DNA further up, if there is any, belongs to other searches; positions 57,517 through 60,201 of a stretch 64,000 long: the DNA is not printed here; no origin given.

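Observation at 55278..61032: Atypical glycyl radical enzyme operon with a sedoheptulokinase-like kinase: candidate new radical sugar-phosphate pathway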

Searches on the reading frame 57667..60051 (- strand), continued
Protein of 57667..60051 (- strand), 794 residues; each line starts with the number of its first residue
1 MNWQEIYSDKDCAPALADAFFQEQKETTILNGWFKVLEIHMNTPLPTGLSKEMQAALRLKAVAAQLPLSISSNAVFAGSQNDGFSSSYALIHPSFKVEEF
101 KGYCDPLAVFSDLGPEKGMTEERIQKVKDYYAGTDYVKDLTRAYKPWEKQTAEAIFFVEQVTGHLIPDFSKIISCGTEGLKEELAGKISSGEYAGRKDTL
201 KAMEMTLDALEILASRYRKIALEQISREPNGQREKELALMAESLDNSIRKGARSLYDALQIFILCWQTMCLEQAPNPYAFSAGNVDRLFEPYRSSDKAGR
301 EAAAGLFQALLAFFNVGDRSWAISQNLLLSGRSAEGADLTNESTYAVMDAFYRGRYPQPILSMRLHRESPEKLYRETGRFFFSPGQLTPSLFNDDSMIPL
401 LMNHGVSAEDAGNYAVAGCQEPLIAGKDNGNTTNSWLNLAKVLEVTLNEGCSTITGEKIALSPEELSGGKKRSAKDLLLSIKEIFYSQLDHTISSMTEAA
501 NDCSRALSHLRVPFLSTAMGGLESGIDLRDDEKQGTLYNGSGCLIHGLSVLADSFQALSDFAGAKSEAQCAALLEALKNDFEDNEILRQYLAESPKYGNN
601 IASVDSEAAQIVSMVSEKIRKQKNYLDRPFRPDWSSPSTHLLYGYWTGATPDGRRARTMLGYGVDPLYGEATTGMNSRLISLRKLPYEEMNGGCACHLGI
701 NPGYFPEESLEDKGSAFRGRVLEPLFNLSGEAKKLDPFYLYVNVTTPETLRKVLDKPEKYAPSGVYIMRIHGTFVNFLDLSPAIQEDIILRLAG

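Call 62: search_protein_families(library=ncbifam, proteins=[L002:4247-5302:+, L002:5337-5996:+, L002:2224-3192:+, L002:894-2171:+, L001:4898-6424:+, L001:6463-7365:+, L001:7383-8207:+, L001:8344-9045:+, L001:14847-15344:+, L002:13483-14415:-], max_evalue=1e-8)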
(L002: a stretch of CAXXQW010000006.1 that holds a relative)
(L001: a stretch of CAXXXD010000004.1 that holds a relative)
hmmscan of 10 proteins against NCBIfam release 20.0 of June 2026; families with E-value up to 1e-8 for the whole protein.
L002:4247-5302:+ (351 aa): 21 families
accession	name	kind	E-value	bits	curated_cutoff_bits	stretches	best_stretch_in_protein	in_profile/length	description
TIGR01327.1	PGDH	equivalog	2.1e-73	247.9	454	1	61-324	35-295/525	phosphoglycerate dehydrogenase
NF008759.0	PRK11790.1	equivalog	2.4e-57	194.5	404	1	57-341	45-328/410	phosphoglycerate dehydrogenase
NF009714.1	PRK13243.1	equivalog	1.4e-55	189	455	1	61-337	40-319/332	glyoxylate reductase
NF005069.0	PRK06487.1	equivalog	1.5e-51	175.3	448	1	57-331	39-312/320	2-hydroxyacid dehydrogenase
NF006263.0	PRK08410.1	equivalog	2.3e-47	161.9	389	1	59-331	35-308/311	D-2-hydroxyacid dehydrogenase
NF005387.0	PRK06932.1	equivalog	2.4e-45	154.9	492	1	58-331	36-311/314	2-hydroxyacid dehydrogenase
NF011938.0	PRK15409.1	equivalog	6.5e-43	147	492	1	60-344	39-323/324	glyoxylate/hydroxypyruvate reductase GhrB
NF041369.1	Dhydh_Halo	equivalog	1.8e-37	129.2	400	1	86-314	54-279/305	D-2-hydroxyacid dehydrogenase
NF005750.0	PRK07574.1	equivalog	1.7e-35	122.8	329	1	54-330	78-357/386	NAD-dependent formate dehydrogenase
NF001309.0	PRK00257.1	equivalog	5e-33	114.6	434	1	159-329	108-277/379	4-phosphoerythronate dehydrogenase PdxB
NF000492.1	vanH_gen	exception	1.7e-29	102.9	540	1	65-287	42-255/312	D-lactate dehydrogenase VanH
NF006374.0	PRK08605.1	subfamily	3.5e-28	98.6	356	1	89-315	71-307/332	D-lactate dehydrogenase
NF000112.1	vanH-Amyco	exception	4.4e-24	85.4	625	1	96-287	104-284/348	VanH-AOV family D-lactate dehydrogenase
NF011966.0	PRK15438.1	equivalog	3.6e-23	82.2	687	1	59-322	30-270/378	4-phosphoerythronate dehydrogenase PdxB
NF000128.1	vanH-Sc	exception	2.8e-22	79.3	650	1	74-287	71-275/337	D-lactate dehydrogenase VanH-Sc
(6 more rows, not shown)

L002:5337-5996:+ (219 aa): 29 families (the best 25 are shown)
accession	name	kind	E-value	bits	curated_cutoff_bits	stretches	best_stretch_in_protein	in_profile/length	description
NF005302.0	PRK06833.1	equivalog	1.8e-43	148.5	264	1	1-210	1-210/214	L-fuculose-phosphate aldolase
NF043034.1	OxoTetrPhDc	equivalog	2.3e-39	135.3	250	1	4-188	3-190/205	3-oxo-tetronate 4-phosphate decarboxylase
NF005123.0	PRK06557.1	subfamily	3.7e-38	131.4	251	1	3-213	9-222/223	L-ribulose-5-phosphate 4-epimerase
NF040649.1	FucA_Meth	equivalog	1.4e-37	129.4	250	1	8-181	4-171/179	L-fuculose phosphate aldolase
NF053831.1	RU1PAldHalo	equivalog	1.6e-32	112.6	300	1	4-206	3-202/208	ribulose-1-phosphate aldolase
TIGR03328.1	salvage_mtnB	equivalog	1.1e-28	100.1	137.05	1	10-107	1-99/194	methylthioribulose 1-phosphate dehydratase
NF006208.0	PRK08333.1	equivalog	1.5e-28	99.8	267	1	8-183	7-180/189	aldolase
NF004979.0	PRK06357.1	equivalog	1.1e-27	96.8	216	1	2-183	2-195/221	hypothetical protein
NF006672.0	PRK09220.1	equivalog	2.1e-27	95.8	226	1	3-107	8-112/209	methylthioribulose 1-phosphate dehydratase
NF006413.0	PRK08660.1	equivalog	3.2e-27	95.5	203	1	8-182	4-173/184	aldolase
NF006047.0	PRK08193.1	subfamily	3e-26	92.4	257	1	7-108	6-108/231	L-ribulose-5-phosphate 4-epimerase AraD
NF005984.0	PRK08087.1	subfamily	4.3e-26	92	264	1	5-202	5-201/215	L-fuculose-phosphate aldolase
NF004527.0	PRK05874.1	equivalog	4.8e-25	88.4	308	1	8-195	9-198/218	L-fuculose-phosphate aldolase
TIGR01086.1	fucA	equivalog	2.2e-24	86.4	400.25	1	10-199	9-197/214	L-fuculose-phosphate aldolase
TIGR00760.1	araD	equivalog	5.6e-22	78.1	389.1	1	7-109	6-109/228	L-ribulose-5-phosphate 4-epimerase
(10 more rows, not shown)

L002:2224-3192:+ (322 aa): 11 families
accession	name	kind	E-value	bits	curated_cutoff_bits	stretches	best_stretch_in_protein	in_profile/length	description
NF007936.0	PRK10653.1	equivalog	1.6e-50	172.1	337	1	21-312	8-293/295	ribose ABC transporter substrate-binding protein RbsB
NF041827.1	YtfQ_transport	equivalog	1.1e-32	113.3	510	1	56-289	39-282/320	galactofuranose ABC transporter, galactofuranose-binding protein YtfQ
NF011924.1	PRK15395.1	equivalog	1.7e-29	102.9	420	1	15-304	1-304/329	galactose/glucose ABC transporter substrate-binding protein MglB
NF007254.0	PRK09701.1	equivalog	6e-27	94.6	335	1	18-285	7-276/311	D-allose transporter substrate-binding protein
TIGR02634.1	xylF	equivalog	1.3e-26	93.9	389.55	1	61-303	17-262/302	D-xylose ABC transporter substrate-binding protein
NF007680.0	PRK10355.1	equivalog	5.7e-19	68.5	504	1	61-304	44-290/331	D-xylose ABC transporter substrate-binding protein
NF040907.2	ChvE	equivalog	3.9e-15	55.9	460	1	64-301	20-279/324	multiple monosaccharide ABC transporter substrate-binding protein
NF007075.0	PRK09526.1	subfamily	1.6e-11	43.7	340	1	82-310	104-324/358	LacI family DNA-binding transcriptional regulator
TIGR02637.1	RhaS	equivalog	1.3e-10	41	342.25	1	53-300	9-260/302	rhamnose ABC transporter substrate-binding protein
NF011937.0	PRK15408.1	equivalog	9.6e-10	37.9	384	1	83-302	69-289/340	autoinducer 2 ABC transporter substrate-binding protein LsrB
NF047341.1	lactose_RbsR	equivalog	5e-09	35.9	382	1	33-250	52-260/331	ribose utilization transcriptional repressor RbsR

L002:894-2171:+ (425 aa): 3 families
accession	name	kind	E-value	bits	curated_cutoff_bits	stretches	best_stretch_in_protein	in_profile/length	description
NF004889.0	PRK06252.1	subfamily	2.9e-17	62.7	244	1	226-424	157-337/340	methylcobalamin:coenzyme M methyltransferase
TIGR01463.1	mtaA_cmuA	subfamily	1.9e-16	60.2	235.4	1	228-423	158-338/340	MtaA/CmuA family methyltransferase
NF040654.1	MtaA_Meth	equivalog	6.5e-16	58.2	400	1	207-424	135-336/337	methylcobamide:CoM methyltransferase MtaA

L001:4898-6424:+ (508 aa): 1 family
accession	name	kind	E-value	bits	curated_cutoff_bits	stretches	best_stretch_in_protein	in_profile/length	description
NF008211.0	PRK10974.1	equivalog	4e-69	233.3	411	1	91-500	20-431/439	sn-glycerol-3-phosphate ABC transporter substrate-binding protein UgpB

L001:6463-7365:+ (300 aa): 3 families
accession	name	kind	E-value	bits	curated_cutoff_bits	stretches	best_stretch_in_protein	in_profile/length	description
NF007852.0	PRK10561.1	equivalog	5e-72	243.2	335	1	14-300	5-295/295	sn-glycerol-3-phosphate ABC transporter permease UgpA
NF008232.0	PRK10999.1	equivalog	5.8e-20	71.5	392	1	58-296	260-518/520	maltose ABC transporter permease MalF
NF040931.1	ABC_arch_GlcT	equivalog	1.2e-17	64.5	360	1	27-288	2-265/278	glucose ABC transporter permease GlcT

L001:7383-8207:+ (274 aa): 3 families
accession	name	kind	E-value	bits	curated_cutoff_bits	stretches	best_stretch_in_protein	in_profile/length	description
NF008210.0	PRK10973.1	equivalog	8.4e-70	235.6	297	1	11-274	12-281/281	sn-glycerol-3-phosphate ABC transporter permease UgpE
NF040932.1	ABC_arch_GlcU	equivalog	5.7e-28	98.3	340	1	13-269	6-265/272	glucose ABC transporter permease GlcU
NF008231.0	PRK10998.1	equivalog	2.5e-14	53.5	261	1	66-269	81-290/296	maltose ABC transporter permease MalG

L001:8344-9045:+ (233 aa): 2 families
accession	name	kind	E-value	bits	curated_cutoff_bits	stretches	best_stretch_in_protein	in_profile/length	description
NF006989.0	PRK09454.1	equivalog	8.1e-40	136.7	264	1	3-221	12-240/251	glycerophosphodiester phosphodiesterase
NF053857.1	LysphglycPlipDStph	equivalog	1.8e-17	63.6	450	1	3-76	48-121/305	lysophosphatidylglycerol phospholipase D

L001:14847-15344:+ (165 aa): 0 families

L002:13483-14415:- (310 aa): 5 families
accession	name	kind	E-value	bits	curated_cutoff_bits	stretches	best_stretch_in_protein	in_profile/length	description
TIGR00674.1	dapA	equivalog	2.8e-19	69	206.15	1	9-246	2-234/286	4-hydroxy-tetrahydrodipicolinate synthase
NF002958.0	PRK03620.1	subfamily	8.1e-11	41.3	278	1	6-109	11-112/307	5-dehydro-4-deoxyglucarate dehydratase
NF003164.0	PRK04147.1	equivalog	1e-10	41.4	281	1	7-244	5-237/294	N-acetylneuraminate lyase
TIGR03249.1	KdgD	equivalog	6.6e-10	38.6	373.95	1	2-110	5-111/299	5-dehydro-4-deoxyglucarate dehydratase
TIGR00683.1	nanA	equivalog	1.7e-09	37.4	382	1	8-108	3-102/293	N-acetylneuraminate lyase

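Call 63: search_solved_structures(query=L036:4551-6893:+, max_evalue=1e-60)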
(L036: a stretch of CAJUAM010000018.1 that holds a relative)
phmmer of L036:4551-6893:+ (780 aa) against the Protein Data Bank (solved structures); distinct sequences matched with E-value up to 1e-60: 4.
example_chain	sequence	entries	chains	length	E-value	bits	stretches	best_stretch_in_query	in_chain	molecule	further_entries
1r8w_A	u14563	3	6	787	9.8e-69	235.4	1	40-778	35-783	glycerol dehydratase | B12-independent glycerol dehydratase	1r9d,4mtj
8id1_A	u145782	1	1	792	1.3e-67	231.7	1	25-779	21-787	Formate C-acetyltransferase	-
2f3o_A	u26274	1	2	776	3.3e-65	223.8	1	36-777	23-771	pyruvate formate-lyase 2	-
5i2a_A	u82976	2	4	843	6.7e-62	212.8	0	37-581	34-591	Diol-dehydratase | Diol dehydratase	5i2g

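Call 71: search_protein_families(library=pfam, proteins=[L043:9954-11012:+, L057:15011-16123:+, L024:6304-7620:+, L079:14214-15710:+, L019:17264-18715:+, L054:5113-6393:+, L016:7850-9097:-, L026:14021-14572:+, L026:14573-15841:+, L001:14847-15344:+])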
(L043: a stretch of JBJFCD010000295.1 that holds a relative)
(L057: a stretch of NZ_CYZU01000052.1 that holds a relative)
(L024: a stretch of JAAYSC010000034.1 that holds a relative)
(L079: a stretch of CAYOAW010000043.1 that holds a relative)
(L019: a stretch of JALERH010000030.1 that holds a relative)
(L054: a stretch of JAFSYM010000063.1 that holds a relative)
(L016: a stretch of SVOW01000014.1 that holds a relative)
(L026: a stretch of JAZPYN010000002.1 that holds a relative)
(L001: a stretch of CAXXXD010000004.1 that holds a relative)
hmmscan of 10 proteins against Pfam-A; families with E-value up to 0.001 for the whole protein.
L043:9954-11012:+ (352 aa): 1 family
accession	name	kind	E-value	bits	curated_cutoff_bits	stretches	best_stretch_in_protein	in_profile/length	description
PF00248.27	Aldo_ket_red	-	1.9e-50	172.1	24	1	37-320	3-290/291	Aldo/keto reductase family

L057:15011-16123:+ (370 aa): 5 families
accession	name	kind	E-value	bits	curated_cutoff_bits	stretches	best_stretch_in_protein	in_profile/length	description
PF01070.24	FMN_dh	-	2.2e-69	234.6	24.9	2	225-369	205-349/350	FMN-dependent dehydrogenase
PF01645.23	Glu_synthase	-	3.3e-07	30.3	20.4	1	287-327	269-309/369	Conserved region in glutamate synthase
PF00478.31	IMPDH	-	1.5e-06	27.9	25.6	1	281-324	195-238/345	IMP dehydrogenase / GMP reductase domain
PF05690.20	ThiG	-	7.8e-06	25.8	23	0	279-324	163-206/247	Thiazole biosynthesis protein ThiG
PF00977.27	His_biosynth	-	0.00085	19.3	23.6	0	278-323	60-103/228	Histidine biosynthesis protein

L024:6304-7620:+ (438 aa): 2 families
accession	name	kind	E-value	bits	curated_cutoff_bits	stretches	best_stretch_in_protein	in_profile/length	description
PF00155.27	Aminotran_1_2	-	8.5e-25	88.1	19.7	1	36-357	4-313/361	Aminotransferase class I and II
PF12897.13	Asp_aminotransf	-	9.8e-06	25.1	27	1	119-261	116-255/421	Aspartate amino-transferase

L079:14214-15710:+ (498 aa): 2 families
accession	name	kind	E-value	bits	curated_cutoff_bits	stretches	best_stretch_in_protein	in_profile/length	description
PF11975.13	Glyco_hydro_4C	-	7.6e-48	163.7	24.1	1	199-418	1-211/211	Family 4 glycosyl hydrolase C-terminal domain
PF02056.22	Glyco_hydro_4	-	1.2e-47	162.2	23.2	1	7-189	1-182/183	Family 4 glycosyl hydrolase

L019:17264-18715:+ (483 aa): 2 families
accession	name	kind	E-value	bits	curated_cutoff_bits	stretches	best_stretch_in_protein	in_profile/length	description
PF00370.27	FGGY_N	-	4.1e-33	115.4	28.8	1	20-260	1-244/245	FGGY family of carbohydrate kinases, N-terminal domain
PF02782.22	FGGY_C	-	2e-25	90.2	27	1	271-458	2-197/198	FGGY family of carbohydrate kinases, C-terminal domain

L054:5113-6393:+ (426 aa): 1 family
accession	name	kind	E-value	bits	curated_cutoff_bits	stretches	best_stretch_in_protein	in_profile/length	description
PF01053.26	Cys_Met_Meta_PP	-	4e-127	424.4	27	1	8-423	1-380/381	Cys/Met metabolism PLP-dependent enzyme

L016:7850-9097:- (415 aa): 2 families
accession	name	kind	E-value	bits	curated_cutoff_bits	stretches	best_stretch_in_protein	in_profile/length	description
PF10143.14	PhosphMutase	-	3.8e-59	199.8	21.5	1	49-218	1-170/170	2,3-bisphosphoglycerate-independent phosphoglycerate mutase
PF01676.23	Metalloenzyme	-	6.5e-43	147.5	24.3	1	13-412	1-248/252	Metalloenzyme superfamily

L026:14021-14572:+ (183 aa): 0 families

L026:14573-15841:+ (422 aa): 2 families
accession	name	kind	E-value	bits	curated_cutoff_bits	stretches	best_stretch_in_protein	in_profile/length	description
PF02875.26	Mur_ligase_C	-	3e-17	64.1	28.4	1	288-407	2-126/127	Mur ligase, glutamate ligase domain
PF08245.18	Mur_ligase_M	-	3.8e-12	47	24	1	44-265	1-199/200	Mur ligase middle domain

L001:14847-15344:+ (165 aa): 1 family
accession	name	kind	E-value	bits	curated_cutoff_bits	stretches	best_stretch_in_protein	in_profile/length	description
PF02810.21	SEC-C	-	4e-10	39.8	20.4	1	147-165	1-19/19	SEC-C motif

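Call 85: predict_structure(alignment_id=A1)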
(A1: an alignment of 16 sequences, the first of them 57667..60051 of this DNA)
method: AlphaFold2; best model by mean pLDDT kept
length: 794 residues; sequences in the alignment: 16
mean_pLDDT: 77.0   pTM: 0.84
mean pLDDT of the five models: 77.0, 76.7, 76.3, 73.0, 70.0
residues with pLDDT >= 90: 237; 70-90: 332; 50-70: 141; < 50: 84
segments of 3 or more residues with pLDDT < 50: 86-102, 318-324, 637-680, 769-775
pLDDT, mean of each block of 10 residues (from residue 1): 84 89 72 85 92 96 92 86 51 33 63 70 91 90 85 72 71 96 95 90 97 96 93 94 94 95 90 68 75 90 90 62 57 79 87 66 78 85 63 78 82 64 72 73 89 83 91 92 95 93 88 91 91 81 77 84 93 85 77 65 83 93 88 61 30 37 36 34 69 65 80 87 65 59 65 73 50 50 61 48
secondary structure, 60 per line:
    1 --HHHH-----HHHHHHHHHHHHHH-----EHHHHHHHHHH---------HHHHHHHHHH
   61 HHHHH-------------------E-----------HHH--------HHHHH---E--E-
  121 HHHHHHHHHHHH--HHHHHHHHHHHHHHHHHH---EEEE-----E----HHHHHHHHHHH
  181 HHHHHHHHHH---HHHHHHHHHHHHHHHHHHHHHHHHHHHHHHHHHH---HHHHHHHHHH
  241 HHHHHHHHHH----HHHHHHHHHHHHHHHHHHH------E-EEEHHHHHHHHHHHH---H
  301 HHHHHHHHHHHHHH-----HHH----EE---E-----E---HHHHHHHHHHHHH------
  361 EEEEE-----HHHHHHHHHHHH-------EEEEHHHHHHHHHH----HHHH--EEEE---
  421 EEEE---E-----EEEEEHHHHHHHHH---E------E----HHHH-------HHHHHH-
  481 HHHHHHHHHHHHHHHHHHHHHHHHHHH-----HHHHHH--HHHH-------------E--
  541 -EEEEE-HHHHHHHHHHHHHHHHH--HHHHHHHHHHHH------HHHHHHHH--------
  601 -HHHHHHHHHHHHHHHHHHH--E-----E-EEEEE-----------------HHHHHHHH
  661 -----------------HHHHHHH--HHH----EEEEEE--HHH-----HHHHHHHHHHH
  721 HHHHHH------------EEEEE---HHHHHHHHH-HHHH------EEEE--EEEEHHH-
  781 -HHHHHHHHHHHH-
elements in order (helices of 4 or more, strands of 3 or more residues): H3-6 H12-25 H32-41 H51-65 H108-112 H121-132 H135-152 E156-159 H170-190 H194-227 H231-250 H255-273 E282-284 H285-296 H300-314 H342-354 E361-365 H371-382 E390-393 H394-403 H408-411 E414-417 E421-424 E434-438 H439-447 H463-466 H474-479 H481-507 H513-518 H521-524 E542-546 H548-564 H567-578 H585-592 H602-620 E631-635 H653-660 H678-684 E694-699 H710-726 E739-743 H747-755 H757-760 E767-770 E773-776 H782-793

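Call 95: fold_search(model_id=the predicted structure, library=pdb)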
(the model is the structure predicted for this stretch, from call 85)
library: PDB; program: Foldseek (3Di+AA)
matches with E <= 10: 177; with E <= 0.001: 65
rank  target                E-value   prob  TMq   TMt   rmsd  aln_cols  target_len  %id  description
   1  1r8w_A                7.7e-33  1.00  0.79  0.79   5.0       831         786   23  Native structure of the B12-independent glycerol dehydratase from clostridium butyricum (released 2004-06-01)
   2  9rcq_A                4.0e-32  1.00  0.78  0.77   5.2       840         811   23  1,2-propanediol dehydratase with no ligand additives (released 2025-06-11)
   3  9rco_A                7.9e-32  1.00  0.78  0.78   5.1       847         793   21  1,2-propanediol dehydratase with 0.1 % glycerol additive (released 2025-06-11)
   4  9rcp_B                2.3e-31  1.00  0.79  0.79   5.2       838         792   21  1,2-propanediol dehydratase with 0.1 % 1,3-propanediol additive (released 2025-06-11)
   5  5i2g_A                4.3e-31  1.00  0.80  0.79   4.9       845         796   23  1,2-propanediol Dehydration in Roseburia inulinivorans; Structural Basis for Substrate and Enantiomer Selectivity (released 2016-06-01)
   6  5i2g_B                7.1e-31  1.00  0.79  0.79   5.1       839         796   23  1,2-propanediol Dehydration in Roseburia inulinivorans; Structural Basis for Substrate and Enantiomer Selectivity (released 2016-06-01)
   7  6vxc_A                7.4e-31  1.00  0.79  0.79   5.1       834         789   20  Crystal structure of hydroxyproline dehydratase (HypD) from Clostridioides difficile (released 2020-04-08)
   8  8yjo_A                1.8e-30  1.00  0.77  0.79   5.2       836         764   22  Structure of E. coli glycyl radical enzyme PflD with bound malonate (released 2024-10-02)
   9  9rcp_C                1.9e-30  1.00  0.79  0.79   5.2       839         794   23  1,2-propanediol dehydratase with 0.1 % 1,3-propanediol additive (released 2025-06-11)
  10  5i2a_B                2.7e-30  1.00  0.74  0.71   7.2       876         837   21  1,2-propanediol Dehydration in Roseburia inulinivorans; Structural Basis for Substrate and Enantiomer Selectivity (released 2016-06-01)
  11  2f3o_A                2.8e-30  1.00  0.77  0.79   5.5       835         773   21  Crystal Structure of a glycyl radical enzyme from Archaeoglobus fulgidus (released 2006-03-07)
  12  5i2a_A                3.1e-30  1.00  0.76  0.72   6.8       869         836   21  1,2-propanediol Dehydration in Roseburia inulinivorans; Structural Basis for Substrate and Enantiomer Selectivity (released 2016-06-01)
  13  8id1                  4.2e-29  1.00  0.79  0.80   4.6       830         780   20  Crystal structure of N-Methyl-cis-4-hydroxy-L-proline dehydratase in Intestinibacter bartlettii (released 2024-03-27)
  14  6vue_A                4.8e-29  1.00  0.77  0.76   5.3       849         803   22  wild-type choline TMA lyase in complex with 1-methyl-1,2,3,6-tetrahydropyridin-3-ol (released 2020-11-04)
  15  9f3x_C                5.0e-29  1.00  0.75  0.75   5.5       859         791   20  CutC choline lyase in complex with cyclopropylcholine (released 2024-05-08)
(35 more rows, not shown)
